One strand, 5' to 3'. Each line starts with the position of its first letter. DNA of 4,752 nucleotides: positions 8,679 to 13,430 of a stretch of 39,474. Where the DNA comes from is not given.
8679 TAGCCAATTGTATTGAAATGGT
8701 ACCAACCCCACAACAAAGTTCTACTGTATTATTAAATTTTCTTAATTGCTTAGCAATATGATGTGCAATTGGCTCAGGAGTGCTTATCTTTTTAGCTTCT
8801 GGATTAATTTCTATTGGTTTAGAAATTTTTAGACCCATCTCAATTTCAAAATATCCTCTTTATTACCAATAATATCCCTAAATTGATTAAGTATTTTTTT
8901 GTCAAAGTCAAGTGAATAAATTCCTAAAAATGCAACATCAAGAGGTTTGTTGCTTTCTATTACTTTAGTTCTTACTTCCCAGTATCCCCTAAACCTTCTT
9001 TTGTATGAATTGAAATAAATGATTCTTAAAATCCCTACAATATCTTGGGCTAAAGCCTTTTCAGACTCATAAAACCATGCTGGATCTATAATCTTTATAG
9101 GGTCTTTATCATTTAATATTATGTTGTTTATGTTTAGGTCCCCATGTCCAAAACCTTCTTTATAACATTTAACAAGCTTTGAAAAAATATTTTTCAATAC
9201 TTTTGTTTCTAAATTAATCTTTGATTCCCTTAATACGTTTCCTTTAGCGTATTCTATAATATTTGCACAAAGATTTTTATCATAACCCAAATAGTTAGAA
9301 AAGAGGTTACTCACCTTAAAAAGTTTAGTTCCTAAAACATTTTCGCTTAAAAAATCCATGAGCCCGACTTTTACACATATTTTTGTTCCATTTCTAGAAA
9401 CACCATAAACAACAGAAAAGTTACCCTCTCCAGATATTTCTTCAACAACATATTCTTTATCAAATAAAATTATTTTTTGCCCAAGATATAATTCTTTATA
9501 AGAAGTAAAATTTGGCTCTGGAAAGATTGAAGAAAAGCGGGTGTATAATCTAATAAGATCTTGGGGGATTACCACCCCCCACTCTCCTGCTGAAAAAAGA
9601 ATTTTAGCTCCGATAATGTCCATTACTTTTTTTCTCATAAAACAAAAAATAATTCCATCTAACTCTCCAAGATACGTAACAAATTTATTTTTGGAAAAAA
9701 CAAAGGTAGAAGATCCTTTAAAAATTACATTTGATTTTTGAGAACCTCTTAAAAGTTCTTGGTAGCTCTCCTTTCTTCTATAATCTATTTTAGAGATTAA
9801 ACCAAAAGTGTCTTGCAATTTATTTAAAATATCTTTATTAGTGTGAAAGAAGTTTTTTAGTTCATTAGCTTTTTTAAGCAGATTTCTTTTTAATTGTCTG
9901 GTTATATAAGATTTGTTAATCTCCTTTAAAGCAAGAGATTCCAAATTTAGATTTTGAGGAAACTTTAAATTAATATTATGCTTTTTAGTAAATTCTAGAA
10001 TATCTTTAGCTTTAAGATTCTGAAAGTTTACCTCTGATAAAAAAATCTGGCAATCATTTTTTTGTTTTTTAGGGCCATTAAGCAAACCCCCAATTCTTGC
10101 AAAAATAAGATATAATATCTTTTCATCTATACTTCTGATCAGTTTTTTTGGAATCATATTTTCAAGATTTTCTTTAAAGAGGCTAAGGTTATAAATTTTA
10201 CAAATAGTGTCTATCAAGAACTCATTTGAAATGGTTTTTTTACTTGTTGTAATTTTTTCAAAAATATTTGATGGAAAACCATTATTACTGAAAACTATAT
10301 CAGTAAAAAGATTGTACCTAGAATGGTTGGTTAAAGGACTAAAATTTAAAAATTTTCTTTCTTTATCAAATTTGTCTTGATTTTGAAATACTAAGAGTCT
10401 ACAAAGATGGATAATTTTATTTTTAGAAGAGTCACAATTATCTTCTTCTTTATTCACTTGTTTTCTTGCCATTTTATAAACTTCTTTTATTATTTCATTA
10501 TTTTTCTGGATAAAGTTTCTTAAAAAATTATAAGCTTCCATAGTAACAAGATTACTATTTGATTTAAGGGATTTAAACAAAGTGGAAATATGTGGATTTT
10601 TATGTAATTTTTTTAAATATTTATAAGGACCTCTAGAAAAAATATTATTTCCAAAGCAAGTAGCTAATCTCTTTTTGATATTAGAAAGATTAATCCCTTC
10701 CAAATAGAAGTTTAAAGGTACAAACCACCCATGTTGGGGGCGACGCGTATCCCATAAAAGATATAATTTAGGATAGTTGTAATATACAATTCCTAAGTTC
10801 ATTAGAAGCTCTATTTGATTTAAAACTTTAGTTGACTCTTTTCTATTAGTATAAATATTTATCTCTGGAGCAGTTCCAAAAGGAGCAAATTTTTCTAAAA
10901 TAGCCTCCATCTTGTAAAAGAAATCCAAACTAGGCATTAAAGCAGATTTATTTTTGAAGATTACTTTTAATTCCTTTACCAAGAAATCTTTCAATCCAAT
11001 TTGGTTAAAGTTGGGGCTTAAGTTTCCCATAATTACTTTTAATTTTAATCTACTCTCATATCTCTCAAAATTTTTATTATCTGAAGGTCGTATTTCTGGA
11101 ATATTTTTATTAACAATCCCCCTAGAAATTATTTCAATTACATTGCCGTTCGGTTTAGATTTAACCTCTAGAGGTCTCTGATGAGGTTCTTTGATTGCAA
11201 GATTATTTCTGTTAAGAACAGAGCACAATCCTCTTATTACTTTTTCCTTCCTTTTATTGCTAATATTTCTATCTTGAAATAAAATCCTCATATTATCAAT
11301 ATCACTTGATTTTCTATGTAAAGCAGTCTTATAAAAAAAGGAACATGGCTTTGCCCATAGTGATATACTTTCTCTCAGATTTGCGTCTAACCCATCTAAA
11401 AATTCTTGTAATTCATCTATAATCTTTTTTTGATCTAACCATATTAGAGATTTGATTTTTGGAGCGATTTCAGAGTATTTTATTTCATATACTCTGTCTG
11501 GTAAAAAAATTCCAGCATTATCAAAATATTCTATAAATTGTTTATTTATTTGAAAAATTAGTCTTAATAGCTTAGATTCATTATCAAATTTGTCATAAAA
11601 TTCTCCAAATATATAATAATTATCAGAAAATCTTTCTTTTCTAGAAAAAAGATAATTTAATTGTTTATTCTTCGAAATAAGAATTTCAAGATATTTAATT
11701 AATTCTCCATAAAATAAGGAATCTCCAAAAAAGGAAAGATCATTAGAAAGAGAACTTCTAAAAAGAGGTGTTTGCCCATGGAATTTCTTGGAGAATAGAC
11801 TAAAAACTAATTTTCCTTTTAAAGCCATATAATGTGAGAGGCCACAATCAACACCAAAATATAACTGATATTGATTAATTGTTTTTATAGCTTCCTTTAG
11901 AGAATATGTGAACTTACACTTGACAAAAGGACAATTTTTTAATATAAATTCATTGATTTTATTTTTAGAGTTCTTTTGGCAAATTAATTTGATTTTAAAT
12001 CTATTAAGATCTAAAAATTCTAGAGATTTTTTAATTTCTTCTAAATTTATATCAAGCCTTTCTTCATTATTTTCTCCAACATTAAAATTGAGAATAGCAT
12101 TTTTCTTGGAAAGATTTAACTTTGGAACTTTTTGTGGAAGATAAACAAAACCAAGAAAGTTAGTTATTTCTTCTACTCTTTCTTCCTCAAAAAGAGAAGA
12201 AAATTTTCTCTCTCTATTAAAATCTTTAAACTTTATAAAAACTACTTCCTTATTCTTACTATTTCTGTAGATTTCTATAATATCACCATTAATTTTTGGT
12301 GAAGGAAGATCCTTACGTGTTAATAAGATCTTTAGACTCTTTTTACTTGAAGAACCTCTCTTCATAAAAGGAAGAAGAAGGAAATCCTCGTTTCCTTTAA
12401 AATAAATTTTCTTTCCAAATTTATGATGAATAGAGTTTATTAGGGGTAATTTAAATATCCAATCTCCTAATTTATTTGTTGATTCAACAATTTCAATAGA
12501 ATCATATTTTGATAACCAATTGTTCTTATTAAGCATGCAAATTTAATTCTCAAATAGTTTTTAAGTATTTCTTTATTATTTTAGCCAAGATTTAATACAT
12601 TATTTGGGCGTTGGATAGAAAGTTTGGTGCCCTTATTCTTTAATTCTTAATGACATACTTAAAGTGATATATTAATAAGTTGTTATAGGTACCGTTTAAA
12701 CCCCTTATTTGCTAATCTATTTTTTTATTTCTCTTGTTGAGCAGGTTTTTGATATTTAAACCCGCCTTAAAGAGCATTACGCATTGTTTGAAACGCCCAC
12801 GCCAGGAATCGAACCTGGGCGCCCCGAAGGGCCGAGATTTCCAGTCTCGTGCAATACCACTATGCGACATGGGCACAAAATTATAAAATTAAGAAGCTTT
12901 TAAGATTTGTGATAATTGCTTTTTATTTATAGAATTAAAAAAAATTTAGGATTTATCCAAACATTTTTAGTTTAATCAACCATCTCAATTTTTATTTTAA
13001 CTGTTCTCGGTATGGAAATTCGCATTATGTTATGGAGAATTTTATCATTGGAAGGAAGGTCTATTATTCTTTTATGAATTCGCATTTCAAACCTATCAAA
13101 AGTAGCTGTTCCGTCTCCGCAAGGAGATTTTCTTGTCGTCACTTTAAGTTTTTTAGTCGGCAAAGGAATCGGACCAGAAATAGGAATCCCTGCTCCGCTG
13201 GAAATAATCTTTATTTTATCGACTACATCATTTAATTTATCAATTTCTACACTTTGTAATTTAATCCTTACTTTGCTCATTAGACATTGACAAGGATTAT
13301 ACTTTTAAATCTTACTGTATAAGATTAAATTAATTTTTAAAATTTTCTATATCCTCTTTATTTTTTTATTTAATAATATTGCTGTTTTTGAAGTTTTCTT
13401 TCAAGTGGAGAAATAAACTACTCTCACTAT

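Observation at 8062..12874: Roughly 4.7 kb AT-richer two-gene island bracketed by tRNA-Ser 3'-end fragments and the intact tRNA-Ser, with no integrase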

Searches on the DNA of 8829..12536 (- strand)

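Call 89: search_with_rna_model(model_id=R1, sources=[L091, L092, L093, L094, L095, L096, L097, L098, L099, L100, L101, L102, L103, L104, L105, L106, L107, L108, L109, L110, L111, L112, L113, L114, L115, L116, L117, L118, L119, L120, L121, L122, L123, L124, L125, L126, L127, L128, L129, L130, L131, L132, L133, L134, L135, L136, L137, L138, L139, L140, L141, L142, L143, L144, L145, L146, L147, L148, L149, L150, L151, L152, L153, L154, L155, L156, L157, L158, L159, L160, L161, L162, L163, L164, L165, L166, L167, L168, L169, L170, L171, L172, L173, L174, L177, L178, L180, L182, L184, L185], max_evalue=1)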
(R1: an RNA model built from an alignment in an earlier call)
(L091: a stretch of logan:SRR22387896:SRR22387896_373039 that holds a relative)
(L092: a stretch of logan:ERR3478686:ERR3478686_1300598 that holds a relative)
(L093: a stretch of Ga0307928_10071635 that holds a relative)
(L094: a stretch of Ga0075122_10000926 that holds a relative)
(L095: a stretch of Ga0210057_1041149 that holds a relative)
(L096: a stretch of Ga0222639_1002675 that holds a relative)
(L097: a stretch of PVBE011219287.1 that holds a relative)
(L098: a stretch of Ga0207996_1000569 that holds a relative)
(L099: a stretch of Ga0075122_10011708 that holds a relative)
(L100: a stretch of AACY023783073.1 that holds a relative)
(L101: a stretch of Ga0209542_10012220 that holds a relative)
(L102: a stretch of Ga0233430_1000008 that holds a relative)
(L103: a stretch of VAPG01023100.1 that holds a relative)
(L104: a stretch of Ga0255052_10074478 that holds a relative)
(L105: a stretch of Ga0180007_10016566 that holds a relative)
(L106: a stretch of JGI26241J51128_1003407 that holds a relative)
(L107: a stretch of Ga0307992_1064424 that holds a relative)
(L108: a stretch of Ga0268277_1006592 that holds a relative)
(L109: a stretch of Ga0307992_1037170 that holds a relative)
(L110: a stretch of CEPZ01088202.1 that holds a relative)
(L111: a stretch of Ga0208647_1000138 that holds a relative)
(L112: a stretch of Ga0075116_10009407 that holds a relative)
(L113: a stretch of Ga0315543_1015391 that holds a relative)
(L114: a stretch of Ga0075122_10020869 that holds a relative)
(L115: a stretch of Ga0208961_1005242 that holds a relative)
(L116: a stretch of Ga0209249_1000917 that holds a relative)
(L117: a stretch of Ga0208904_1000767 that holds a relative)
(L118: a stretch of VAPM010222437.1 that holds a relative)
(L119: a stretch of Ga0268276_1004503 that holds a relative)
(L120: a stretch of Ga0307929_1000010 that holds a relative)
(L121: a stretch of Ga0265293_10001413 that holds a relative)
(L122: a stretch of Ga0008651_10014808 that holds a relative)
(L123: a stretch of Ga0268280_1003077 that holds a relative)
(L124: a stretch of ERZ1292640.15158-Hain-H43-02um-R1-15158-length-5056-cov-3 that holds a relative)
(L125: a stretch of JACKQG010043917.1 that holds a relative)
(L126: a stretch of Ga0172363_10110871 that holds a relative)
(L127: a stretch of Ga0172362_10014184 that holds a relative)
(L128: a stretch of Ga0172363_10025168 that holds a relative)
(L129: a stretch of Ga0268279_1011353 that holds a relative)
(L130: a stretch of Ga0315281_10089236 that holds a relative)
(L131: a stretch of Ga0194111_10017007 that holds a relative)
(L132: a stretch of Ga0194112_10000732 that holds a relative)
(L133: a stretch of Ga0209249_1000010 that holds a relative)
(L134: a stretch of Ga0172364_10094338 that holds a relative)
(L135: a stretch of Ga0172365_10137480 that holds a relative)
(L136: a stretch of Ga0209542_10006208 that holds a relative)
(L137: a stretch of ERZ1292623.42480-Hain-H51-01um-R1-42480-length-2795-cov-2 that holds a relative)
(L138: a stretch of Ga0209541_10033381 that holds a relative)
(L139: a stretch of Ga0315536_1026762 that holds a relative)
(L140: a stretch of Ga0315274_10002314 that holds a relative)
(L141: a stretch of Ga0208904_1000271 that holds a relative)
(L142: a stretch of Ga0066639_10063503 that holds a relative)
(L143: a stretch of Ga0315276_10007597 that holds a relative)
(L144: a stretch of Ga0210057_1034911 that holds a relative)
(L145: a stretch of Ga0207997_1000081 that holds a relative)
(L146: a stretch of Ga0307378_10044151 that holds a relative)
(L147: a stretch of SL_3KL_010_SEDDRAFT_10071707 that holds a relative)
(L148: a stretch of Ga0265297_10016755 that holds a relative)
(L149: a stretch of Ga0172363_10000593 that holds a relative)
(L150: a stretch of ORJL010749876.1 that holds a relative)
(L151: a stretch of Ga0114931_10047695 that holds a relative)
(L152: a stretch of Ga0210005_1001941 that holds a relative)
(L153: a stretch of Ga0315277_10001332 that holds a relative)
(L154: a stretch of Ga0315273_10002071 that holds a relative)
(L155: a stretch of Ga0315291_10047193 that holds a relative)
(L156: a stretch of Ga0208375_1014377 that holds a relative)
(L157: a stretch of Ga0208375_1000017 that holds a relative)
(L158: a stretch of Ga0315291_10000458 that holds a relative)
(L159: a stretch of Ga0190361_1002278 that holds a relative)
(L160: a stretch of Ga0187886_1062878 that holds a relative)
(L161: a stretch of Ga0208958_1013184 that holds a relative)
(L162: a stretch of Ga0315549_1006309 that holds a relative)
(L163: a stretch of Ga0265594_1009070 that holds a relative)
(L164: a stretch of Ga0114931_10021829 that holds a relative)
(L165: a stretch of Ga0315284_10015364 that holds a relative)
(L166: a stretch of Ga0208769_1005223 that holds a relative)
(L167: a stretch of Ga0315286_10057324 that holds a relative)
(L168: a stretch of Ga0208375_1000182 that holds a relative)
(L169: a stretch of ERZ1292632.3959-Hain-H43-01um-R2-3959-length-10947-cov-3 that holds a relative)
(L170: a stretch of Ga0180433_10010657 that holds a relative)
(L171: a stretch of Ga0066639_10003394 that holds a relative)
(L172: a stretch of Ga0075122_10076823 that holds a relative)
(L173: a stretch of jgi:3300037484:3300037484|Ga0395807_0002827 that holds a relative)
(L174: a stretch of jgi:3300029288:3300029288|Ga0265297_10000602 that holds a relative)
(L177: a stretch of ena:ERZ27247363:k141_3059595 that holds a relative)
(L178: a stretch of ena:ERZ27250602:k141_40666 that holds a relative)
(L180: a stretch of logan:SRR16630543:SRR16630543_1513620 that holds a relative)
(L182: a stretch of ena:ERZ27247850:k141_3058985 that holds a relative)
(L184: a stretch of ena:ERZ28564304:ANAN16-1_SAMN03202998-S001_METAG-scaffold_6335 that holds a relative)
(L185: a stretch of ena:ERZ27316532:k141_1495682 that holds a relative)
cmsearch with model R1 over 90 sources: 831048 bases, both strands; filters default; matches with E-value up to 1: 10.
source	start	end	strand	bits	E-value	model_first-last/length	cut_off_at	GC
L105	5036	5133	-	114.8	1.1e-23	1-98/98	no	0.37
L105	4926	5023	-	107.9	4.5e-22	1-98/98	no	0.4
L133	14044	14141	-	106.8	8.2e-22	1-98/98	no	0.35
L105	4810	4913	-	89.8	8e-18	1-98/98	no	0.37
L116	14814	14890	-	35.4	4.9e-05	1-98/98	no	0.49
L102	10826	10924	-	30.5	0.00071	1-98/98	no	0.4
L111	13802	13878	-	23.2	0.035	1-98/98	no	0.45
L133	14072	14136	+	21.5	0.089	1-98/98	no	0.32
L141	11979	12075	-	18.3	0.5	1-98/98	no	0.29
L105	4954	5018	+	18.1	0.56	1-98/98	no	0.34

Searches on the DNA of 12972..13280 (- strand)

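Call 63: search_rna_families(sources=[L105, L095, L117, L116, L123, L097], threshold=evalue, max_evalue=0.1)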
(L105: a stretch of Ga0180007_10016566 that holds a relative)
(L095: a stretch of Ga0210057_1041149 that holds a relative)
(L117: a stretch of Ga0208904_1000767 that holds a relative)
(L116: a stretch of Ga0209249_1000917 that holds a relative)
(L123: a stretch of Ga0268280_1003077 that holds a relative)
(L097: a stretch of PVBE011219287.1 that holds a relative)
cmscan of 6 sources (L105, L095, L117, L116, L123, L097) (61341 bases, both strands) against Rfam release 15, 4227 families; matches with E-value up to 0.1: 10.
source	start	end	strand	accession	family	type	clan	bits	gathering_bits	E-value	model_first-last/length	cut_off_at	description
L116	2387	2458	-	RF00005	tRNA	Gene; tRNA;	CL00001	63.5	29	1.9e-11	1-71/71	no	tRNA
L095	1814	1894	+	RF00005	tRNA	Gene; tRNA;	CL00001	58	29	5.9e-10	1-71/71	no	tRNA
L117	11314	11394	+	RF00005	tRNA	Gene; tRNA;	CL00001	56.5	29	1.5e-09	1-71/71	no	tRNA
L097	4478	4558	+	RF00005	tRNA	Gene; tRNA;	CL00001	56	29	2.1e-09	1-71/71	no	tRNA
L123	3050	3130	+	RF00005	tRNA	Gene; tRNA;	CL00001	55.6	29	2.8e-09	1-71/71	no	tRNA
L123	2843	2923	+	RF00005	tRNA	Gene; tRNA;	CL00001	54.6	29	5.1e-09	1-71/71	no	tRNA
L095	1934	2014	+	RF00005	tRNA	Gene; tRNA;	CL00001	51.2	29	4.4e-08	1-71/71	no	tRNA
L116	15893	15973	-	RF00005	tRNA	Gene; tRNA;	CL00001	51.2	29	4.5e-08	1-71/71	no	tRNA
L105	5134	5214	-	RF00005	tRNA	Gene; tRNA;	CL00001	48.2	29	2.9e-07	1-71/71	no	tRNA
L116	14896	14975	-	RF00005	tRNA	Gene; tRNA;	CL00001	47.6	29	4.4e-07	1-71/71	no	tRNA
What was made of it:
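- Tried and rejected: Rfam on six relatives (call 63).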
